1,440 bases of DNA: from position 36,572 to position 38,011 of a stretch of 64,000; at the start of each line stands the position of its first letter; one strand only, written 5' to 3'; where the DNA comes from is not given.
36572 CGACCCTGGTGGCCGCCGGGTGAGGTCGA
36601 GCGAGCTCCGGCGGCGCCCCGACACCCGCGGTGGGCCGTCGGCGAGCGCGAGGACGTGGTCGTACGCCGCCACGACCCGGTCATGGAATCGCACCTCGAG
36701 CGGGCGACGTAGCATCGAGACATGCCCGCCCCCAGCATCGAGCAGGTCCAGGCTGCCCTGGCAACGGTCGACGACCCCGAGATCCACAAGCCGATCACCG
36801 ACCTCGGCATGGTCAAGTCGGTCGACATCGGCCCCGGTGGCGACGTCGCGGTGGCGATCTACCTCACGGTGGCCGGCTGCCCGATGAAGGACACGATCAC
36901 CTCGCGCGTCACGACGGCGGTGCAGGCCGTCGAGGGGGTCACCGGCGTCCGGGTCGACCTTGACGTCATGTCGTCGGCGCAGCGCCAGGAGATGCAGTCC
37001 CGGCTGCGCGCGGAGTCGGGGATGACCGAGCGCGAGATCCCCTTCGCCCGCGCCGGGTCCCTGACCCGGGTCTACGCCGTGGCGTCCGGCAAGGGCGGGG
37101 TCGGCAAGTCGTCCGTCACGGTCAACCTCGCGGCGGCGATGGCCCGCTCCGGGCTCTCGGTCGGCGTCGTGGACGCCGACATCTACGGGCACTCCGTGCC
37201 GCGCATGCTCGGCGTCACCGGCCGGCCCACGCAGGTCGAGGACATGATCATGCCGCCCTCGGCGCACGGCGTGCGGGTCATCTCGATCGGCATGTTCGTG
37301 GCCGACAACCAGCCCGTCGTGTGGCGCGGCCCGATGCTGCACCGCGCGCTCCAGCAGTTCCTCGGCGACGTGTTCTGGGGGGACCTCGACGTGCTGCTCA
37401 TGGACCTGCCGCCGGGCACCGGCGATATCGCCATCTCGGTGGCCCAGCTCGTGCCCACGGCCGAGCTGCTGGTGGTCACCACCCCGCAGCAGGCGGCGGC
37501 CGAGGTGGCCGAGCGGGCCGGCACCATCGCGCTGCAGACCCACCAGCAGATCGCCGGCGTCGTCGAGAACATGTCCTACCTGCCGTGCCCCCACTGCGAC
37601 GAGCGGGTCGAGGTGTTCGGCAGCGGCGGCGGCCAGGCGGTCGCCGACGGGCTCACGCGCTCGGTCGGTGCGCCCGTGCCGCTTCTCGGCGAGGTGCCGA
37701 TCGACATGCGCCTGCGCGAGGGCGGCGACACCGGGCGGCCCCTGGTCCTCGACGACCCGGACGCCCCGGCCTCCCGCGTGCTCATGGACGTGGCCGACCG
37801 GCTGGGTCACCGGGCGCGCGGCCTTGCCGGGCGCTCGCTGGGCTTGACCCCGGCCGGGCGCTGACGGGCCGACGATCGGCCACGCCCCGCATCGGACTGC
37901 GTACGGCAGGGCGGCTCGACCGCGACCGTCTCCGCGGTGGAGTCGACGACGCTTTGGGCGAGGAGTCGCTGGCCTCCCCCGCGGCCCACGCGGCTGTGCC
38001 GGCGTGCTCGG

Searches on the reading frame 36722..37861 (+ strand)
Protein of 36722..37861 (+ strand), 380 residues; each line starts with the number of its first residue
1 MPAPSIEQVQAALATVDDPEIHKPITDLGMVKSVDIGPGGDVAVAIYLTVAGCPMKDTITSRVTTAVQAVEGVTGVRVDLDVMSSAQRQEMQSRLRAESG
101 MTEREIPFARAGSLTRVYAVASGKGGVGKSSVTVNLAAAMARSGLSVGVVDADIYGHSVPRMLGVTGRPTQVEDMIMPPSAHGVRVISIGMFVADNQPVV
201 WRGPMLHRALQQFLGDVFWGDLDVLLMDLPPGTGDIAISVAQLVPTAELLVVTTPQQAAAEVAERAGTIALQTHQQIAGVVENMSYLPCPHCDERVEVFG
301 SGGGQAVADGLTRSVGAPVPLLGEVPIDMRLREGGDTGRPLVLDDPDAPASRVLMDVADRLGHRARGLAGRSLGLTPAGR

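Call 3: search_protein_families(library=pfam, proteins=[window:36722-37861:+], max_evalue=10)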
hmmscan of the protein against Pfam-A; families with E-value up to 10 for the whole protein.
window:36722-37861:+ (380 aa): 10 families
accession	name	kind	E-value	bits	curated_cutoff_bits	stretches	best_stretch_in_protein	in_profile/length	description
PF10609.15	ParA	-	1.3e-90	303.6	27.1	1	115-361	3-245/246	NUBPL iron-transfer P-loop NTPase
PF01883.24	FeS_assembly_P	-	2.9e-18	66.4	23.5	1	7-78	2-73/73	Iron-sulfur cluster assembly protein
PF01656.29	CbiA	-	7.8e-12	45.7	25.4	1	119-232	2-54/125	CobQ/CobB/MinD/ParA nucleotide binding domain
PF13614.12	AAA_31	-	6.1e-09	36.5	27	1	116-158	2-44/177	AAA domain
PF09140.17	MipZ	-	1.3e-06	28.4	20.7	1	119-175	4-60/262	ATPase MipZ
PF00142.24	Fer4_NifH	-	0.00066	19.7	25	1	122-168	6-52/271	4Fe-4S iron sulfur cluster binding proteins, NifH/frxC family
PF02374.21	ArsA_ATPase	-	0.00098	18.9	24.3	1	120-153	5-38/305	Anion-transporting ATPase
PF16575.11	CLP1_P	-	0.0054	17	26.6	1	123-156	1-34/188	mRNA cleavage and polyadenylation factor CLP1 P-loop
PF13481.12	AAA_25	-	0.0057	16.7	27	1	120-147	37-63/195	AAA domain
PF06564.18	CBP_BcsQ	-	0.084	12.8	21.3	1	124-152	10-38/234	Cellulose biosynthesis protein BcsQ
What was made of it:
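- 36722..37864 (+): mrp/apbC-like Fe-S cluster carrier ATPase (resident left flank). Pfam PF10609, E 1.3e-90, and PF01883 (call 3).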

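Call 31: find_related_loci(query=window:36722-37861:+, collection=metagenome_contigs, flank=5000)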
Query window:36722-37861:+ (380 aa) in metagenome_contigs; peptide patterns used: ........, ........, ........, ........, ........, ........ (x = any residue, [..] = any of these).
600 stretches matched a pattern (row limit reached: there are more); 510 encode a relative of the query (tblastn E <= 1e-3); the best 80 are kept; 80 distinct loci.
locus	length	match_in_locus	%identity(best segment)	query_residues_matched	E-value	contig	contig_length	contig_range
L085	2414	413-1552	98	1-380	0e+0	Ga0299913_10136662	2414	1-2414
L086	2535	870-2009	87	1-380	0e+0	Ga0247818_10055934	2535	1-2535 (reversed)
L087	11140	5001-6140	89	1-380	0e+0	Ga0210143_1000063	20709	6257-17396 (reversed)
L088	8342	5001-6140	89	1-380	0e+0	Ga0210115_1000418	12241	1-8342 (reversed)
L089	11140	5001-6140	88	1-380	0e+0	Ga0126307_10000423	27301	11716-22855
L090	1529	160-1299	88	1-380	0e+0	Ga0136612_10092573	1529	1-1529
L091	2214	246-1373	84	4-379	0e+0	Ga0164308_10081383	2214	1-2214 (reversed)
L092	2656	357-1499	81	1-380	0e+0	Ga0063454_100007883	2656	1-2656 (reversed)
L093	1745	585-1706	79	5-380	0e+0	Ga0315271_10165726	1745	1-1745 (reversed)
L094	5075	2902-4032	75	2-380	0e+0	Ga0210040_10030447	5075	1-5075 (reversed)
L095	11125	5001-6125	75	4-380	0e+0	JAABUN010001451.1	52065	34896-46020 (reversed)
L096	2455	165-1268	76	9-378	0e+0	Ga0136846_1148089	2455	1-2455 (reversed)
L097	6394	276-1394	74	2-376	0e+0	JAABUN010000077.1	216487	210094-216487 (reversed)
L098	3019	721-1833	74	4-376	0e+0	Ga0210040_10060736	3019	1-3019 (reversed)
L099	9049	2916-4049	75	1-380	1e-180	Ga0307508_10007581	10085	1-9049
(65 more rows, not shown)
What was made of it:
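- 36722..37864 (+): 98% aa identical in L085 (call 31).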
